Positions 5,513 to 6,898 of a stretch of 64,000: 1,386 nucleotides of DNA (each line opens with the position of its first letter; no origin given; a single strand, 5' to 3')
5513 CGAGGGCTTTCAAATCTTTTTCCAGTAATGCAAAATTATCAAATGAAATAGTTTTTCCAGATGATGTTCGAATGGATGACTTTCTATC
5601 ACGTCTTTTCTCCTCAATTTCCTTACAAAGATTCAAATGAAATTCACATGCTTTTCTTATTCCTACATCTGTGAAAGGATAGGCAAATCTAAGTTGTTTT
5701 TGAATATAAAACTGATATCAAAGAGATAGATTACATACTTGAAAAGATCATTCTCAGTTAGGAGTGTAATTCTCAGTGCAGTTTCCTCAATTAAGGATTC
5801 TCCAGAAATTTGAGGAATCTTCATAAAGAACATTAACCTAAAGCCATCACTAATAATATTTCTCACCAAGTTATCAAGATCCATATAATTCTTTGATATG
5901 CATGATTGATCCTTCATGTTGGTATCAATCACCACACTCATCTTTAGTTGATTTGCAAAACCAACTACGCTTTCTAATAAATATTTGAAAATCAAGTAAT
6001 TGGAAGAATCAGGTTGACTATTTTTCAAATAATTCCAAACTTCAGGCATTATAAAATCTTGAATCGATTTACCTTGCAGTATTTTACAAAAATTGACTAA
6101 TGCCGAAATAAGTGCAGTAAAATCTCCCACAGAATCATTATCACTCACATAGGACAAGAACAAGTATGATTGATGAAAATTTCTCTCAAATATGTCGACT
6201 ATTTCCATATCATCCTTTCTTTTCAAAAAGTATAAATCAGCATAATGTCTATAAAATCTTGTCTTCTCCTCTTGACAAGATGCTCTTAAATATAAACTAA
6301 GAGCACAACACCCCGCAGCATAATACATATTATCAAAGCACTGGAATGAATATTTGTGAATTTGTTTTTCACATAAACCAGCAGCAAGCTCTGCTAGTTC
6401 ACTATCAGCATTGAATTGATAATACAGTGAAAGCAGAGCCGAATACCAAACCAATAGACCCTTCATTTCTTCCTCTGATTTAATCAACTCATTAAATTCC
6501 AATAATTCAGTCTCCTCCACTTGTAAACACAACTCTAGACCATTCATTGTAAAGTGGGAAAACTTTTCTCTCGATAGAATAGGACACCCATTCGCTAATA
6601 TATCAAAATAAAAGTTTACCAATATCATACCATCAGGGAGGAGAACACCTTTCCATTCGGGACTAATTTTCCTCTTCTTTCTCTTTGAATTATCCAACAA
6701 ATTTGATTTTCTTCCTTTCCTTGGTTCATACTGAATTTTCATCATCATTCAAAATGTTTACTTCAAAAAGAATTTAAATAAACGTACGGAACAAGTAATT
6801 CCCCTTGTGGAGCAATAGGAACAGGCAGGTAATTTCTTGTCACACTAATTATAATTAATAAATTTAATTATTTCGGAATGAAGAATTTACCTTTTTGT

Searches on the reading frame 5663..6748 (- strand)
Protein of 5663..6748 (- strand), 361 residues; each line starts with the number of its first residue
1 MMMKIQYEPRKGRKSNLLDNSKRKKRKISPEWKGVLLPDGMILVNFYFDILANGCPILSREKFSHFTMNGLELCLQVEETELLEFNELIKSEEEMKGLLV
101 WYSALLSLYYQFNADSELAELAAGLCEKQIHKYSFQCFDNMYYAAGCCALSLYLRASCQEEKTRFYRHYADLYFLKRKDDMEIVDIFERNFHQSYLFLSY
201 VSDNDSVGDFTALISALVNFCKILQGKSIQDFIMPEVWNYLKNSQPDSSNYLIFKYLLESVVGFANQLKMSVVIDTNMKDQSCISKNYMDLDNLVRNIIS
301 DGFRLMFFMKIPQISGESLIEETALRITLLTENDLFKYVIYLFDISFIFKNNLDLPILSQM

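Call 14: find_encoding_contigs(protein=window:5663-6748:-, flank=10000, max_places=3)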
Protein window:5663-6748:- (361 aa): no gene with exactly this product is on record in the collection.
